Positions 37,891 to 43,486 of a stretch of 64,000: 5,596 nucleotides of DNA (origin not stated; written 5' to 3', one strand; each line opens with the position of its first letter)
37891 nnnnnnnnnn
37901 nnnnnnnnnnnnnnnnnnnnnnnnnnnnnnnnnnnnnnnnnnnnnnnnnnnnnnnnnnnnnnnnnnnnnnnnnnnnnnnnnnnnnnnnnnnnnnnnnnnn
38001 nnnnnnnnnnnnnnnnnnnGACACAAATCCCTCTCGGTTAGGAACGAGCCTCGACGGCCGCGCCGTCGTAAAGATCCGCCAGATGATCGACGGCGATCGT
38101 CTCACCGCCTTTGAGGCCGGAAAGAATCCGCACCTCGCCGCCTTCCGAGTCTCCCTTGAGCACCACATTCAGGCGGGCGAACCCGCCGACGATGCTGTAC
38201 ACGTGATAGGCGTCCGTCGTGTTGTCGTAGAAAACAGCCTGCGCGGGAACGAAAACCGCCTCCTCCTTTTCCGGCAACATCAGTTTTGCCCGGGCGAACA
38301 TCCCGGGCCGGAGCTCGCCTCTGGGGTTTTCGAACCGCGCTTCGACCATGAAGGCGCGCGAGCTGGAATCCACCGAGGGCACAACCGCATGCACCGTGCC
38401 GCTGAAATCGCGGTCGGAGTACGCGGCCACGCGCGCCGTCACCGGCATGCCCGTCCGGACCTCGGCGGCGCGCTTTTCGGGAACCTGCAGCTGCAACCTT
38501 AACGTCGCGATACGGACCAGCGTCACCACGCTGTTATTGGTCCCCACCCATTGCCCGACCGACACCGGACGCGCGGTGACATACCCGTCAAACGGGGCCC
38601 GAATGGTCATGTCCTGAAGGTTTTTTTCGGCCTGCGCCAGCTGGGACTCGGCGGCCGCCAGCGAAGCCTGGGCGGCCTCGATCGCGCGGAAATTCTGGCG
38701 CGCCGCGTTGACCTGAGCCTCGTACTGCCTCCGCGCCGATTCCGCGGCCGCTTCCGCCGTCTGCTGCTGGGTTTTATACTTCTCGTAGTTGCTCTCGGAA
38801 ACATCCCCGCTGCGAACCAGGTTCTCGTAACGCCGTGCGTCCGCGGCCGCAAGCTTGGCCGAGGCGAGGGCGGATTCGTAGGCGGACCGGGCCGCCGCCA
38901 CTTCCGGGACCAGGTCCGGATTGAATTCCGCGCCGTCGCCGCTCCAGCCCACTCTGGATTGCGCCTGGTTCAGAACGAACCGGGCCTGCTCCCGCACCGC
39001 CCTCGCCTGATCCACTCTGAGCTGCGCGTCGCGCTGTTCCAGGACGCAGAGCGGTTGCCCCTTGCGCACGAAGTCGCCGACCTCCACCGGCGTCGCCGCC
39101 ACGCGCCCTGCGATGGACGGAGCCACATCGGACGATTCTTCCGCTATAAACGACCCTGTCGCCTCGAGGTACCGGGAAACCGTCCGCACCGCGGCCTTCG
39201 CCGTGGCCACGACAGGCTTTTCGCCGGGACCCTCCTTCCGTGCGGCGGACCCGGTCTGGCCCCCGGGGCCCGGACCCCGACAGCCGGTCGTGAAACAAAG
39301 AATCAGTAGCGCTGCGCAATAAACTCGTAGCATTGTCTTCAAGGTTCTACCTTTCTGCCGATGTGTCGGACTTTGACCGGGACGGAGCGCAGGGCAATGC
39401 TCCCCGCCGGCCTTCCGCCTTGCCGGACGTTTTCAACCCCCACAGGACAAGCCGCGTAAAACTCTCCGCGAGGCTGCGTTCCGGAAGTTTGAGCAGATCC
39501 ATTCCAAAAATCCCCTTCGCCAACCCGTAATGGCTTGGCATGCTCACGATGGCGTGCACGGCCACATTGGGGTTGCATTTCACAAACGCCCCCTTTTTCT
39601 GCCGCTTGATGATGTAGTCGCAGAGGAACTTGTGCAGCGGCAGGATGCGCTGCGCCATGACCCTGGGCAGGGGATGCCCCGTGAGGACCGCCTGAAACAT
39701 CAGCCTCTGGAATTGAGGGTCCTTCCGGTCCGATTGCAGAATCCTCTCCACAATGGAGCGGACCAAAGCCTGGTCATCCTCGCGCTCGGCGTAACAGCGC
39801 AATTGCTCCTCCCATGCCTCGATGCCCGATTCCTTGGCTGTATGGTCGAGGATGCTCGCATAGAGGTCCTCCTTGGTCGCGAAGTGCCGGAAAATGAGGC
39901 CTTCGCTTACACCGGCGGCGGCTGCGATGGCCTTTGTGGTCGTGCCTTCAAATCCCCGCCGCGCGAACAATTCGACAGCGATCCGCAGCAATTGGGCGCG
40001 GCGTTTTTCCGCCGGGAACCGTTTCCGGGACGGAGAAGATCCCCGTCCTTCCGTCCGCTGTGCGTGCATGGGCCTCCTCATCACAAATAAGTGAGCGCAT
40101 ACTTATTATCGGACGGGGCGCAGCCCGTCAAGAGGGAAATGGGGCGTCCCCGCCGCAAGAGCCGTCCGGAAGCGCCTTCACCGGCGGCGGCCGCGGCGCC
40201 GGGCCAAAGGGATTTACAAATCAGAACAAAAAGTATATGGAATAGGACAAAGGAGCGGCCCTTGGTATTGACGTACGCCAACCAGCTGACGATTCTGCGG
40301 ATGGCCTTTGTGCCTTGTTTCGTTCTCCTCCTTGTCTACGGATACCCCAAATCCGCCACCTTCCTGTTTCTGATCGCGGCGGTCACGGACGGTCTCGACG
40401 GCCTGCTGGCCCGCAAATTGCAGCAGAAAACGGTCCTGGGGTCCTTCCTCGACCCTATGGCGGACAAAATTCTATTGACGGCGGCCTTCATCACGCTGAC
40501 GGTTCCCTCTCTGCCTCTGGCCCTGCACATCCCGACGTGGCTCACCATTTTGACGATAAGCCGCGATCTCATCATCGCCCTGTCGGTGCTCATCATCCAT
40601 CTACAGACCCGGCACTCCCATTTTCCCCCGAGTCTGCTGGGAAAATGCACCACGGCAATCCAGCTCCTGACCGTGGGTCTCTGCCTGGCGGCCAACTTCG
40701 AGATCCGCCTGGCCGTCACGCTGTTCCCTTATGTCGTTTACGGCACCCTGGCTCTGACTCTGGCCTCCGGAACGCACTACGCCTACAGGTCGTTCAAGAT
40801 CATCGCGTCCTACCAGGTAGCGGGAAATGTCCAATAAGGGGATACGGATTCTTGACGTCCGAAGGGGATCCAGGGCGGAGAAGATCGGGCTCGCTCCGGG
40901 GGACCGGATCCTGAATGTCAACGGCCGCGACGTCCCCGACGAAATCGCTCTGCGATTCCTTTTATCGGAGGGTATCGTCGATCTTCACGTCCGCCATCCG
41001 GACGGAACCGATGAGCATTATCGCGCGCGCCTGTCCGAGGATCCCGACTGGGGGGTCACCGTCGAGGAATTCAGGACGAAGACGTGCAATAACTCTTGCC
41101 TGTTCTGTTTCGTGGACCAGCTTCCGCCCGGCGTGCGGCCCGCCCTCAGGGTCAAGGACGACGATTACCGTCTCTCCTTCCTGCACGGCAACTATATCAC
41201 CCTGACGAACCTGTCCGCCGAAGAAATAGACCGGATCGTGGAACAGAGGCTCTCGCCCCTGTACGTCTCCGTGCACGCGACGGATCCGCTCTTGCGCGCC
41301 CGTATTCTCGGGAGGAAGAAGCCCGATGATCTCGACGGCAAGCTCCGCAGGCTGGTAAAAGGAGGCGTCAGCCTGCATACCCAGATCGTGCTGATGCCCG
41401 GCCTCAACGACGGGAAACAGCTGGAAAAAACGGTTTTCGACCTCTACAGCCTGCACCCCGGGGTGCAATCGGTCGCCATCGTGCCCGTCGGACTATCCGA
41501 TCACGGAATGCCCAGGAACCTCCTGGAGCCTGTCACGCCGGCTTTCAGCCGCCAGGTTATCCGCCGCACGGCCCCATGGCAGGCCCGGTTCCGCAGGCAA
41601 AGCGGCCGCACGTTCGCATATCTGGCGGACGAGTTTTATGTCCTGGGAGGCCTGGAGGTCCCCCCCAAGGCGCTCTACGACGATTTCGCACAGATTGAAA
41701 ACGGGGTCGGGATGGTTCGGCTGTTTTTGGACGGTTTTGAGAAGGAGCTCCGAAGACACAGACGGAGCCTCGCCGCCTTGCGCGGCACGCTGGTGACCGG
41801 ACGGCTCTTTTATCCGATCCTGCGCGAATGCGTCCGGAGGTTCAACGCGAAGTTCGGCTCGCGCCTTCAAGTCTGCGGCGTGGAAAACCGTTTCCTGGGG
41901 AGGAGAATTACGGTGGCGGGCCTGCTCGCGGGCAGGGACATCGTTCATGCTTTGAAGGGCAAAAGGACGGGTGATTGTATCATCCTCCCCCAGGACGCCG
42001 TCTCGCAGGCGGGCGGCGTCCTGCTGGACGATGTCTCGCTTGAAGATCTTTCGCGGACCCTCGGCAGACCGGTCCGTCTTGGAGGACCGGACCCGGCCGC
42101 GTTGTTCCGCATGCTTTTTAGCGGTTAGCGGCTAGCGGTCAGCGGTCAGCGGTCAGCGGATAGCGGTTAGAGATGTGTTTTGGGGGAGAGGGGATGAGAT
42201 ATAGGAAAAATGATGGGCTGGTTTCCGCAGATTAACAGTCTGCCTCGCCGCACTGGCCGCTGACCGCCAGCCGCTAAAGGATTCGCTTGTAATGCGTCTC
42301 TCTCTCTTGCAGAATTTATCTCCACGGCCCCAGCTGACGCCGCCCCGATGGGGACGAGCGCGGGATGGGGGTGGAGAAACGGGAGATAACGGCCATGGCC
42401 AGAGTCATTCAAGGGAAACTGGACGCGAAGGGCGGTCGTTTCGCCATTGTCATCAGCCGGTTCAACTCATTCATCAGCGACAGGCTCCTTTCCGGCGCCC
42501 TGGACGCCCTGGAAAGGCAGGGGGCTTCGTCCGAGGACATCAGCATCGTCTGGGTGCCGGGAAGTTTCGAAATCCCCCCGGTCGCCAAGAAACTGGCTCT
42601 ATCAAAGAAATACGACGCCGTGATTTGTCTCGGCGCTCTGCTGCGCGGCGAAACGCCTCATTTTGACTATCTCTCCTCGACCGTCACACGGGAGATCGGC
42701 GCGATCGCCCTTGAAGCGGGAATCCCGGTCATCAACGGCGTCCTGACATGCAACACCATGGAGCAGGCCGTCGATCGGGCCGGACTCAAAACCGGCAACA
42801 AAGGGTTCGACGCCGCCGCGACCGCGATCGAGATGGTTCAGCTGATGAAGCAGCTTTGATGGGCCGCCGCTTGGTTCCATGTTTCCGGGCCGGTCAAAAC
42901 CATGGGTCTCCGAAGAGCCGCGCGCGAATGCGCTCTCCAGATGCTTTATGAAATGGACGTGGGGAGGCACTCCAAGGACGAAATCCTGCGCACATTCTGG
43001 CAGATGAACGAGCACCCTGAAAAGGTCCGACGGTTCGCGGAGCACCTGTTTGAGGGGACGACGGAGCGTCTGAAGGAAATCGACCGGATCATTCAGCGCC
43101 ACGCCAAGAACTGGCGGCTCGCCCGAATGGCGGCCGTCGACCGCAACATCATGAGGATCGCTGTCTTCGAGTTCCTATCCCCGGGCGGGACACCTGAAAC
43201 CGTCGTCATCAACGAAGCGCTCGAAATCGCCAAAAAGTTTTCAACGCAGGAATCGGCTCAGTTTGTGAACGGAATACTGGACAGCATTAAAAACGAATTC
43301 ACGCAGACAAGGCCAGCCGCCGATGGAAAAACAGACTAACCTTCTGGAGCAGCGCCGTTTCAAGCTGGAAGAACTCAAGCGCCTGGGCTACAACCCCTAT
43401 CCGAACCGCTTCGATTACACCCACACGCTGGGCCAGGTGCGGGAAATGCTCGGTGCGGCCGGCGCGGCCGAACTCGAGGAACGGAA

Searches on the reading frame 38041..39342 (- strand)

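Call 7: search_protein_families(library=pfam, proteins=[window:38041-39342:-], max_evalue=0.001)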
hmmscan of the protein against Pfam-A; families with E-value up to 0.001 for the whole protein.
window:38041-39342:- (434 aa): 4 families
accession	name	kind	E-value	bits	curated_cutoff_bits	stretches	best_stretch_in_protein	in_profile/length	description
PF16576.10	HlyD_D23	-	3.8e-31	108.5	30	1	190-350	58-214/214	Barrel-sandwich domain of CusB or HlyD membrane-fusion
PF13437.12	HlyD_3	-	3.2e-21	76.5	22.2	1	246-347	1-106/106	HlyD family secretion protein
PF13533.13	Biotin_lipoyl_2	-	2.3e-06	27.8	29.8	1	73-101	3-31/32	Biotin-lipoyl like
PF00364.28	Biotin_lipoyl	-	6.6e-05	23.1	22.1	0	72-103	7-38/73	Biotin-requiring enzyme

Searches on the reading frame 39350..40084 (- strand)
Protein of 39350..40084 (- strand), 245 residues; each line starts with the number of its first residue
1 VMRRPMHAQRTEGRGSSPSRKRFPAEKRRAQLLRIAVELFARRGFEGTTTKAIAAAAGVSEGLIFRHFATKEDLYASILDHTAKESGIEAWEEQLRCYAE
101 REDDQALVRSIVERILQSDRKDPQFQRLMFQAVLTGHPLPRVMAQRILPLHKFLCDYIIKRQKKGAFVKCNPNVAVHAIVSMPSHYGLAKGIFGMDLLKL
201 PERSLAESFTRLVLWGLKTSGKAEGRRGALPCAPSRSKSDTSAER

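Call 7: search_protein_families(library=pfam, proteins=[window:39350-40084:-], max_evalue=0.001)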
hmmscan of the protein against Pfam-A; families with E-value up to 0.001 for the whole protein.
window:39350-40084:- (245 aa): 1 family
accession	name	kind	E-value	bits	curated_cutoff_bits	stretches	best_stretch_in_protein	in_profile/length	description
PF00440.29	TetR_N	-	4.7e-17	61.9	24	1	32-77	1-46/47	Bacterial regulatory proteins, tetR family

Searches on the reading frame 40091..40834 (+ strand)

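Call 7: search_protein_families(library=pfam, proteins=[window:40091-40834:+], max_evalue=0.001)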
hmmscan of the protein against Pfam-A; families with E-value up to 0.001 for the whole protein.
window:40091-40834:+ (248 aa): 1 family
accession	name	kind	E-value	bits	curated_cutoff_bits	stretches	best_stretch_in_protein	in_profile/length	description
PF01066.26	CDP-OH_P_transf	-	5.3e-30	105.3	22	1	61-211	2-138/152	CDP-alcohol phosphatidyltransferase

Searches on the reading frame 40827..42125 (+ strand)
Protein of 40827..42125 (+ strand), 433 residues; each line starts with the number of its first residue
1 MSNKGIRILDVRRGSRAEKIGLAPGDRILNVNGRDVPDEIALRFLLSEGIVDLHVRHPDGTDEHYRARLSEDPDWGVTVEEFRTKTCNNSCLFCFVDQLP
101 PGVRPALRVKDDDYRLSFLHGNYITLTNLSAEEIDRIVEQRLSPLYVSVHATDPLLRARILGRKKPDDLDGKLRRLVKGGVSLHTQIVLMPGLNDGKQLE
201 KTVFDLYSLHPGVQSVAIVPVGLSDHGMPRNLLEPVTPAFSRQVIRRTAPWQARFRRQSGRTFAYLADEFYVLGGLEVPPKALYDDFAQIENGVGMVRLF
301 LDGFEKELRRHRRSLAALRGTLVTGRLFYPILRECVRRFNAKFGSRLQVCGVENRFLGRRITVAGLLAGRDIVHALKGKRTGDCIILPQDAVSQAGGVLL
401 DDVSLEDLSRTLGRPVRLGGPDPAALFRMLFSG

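Call 25: search_protein_families(library=pfam, proteins=[window:40827-42125:+], max_evalue=0.001)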
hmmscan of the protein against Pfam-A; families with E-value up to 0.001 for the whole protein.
window:40827-42125:+ (433 aa): 5 families
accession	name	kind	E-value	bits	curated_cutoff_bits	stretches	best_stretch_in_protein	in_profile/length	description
PF19238.5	Radical_SAM_2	-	3.2e-59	199.4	26.7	1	71-216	3-151/151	Radical SAM-like domain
PF04459.17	DUF512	-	2.4e-56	190.6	25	1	219-417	1-198/202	Protein of unknown function (DUF512)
PF17820.7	PDZ_6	-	9.5e-08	32.1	27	1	8-48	2-45/54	PDZ domain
PF04055.27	Radical_SAM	-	7.4e-07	29.9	29.5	1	127-197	90-157/166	Radical SAM superfamily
PF00595.29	PDZ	-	2e-05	25.3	23.2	1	4-37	25-58/81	PDZ domain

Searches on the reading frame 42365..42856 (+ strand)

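Call 58: search_protein_families(library=pfam, proteins=[window:42365-42856:+], max_evalue=0.0001)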
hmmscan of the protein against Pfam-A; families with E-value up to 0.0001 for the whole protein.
window:42365-42856:+ (164 aa): 1 family
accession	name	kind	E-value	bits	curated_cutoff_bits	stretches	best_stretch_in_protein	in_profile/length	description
PF00885.24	DMRL_synthase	-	3.9e-55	186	26.7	1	25-162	3-139/139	6,7-dimethyl-8-ribityllumazine synthase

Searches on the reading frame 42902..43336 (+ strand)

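Call 58: search_protein_families(library=pfam, proteins=[window:42902-43336:+], max_evalue=0.0001)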
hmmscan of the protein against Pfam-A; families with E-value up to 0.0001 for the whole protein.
window:42902-43336:+ (145 aa): 1 family
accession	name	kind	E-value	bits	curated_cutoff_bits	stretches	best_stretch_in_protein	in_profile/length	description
PF01029.23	NusB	-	1.7e-35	122.7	23.1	1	6-129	2-131/133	NusB family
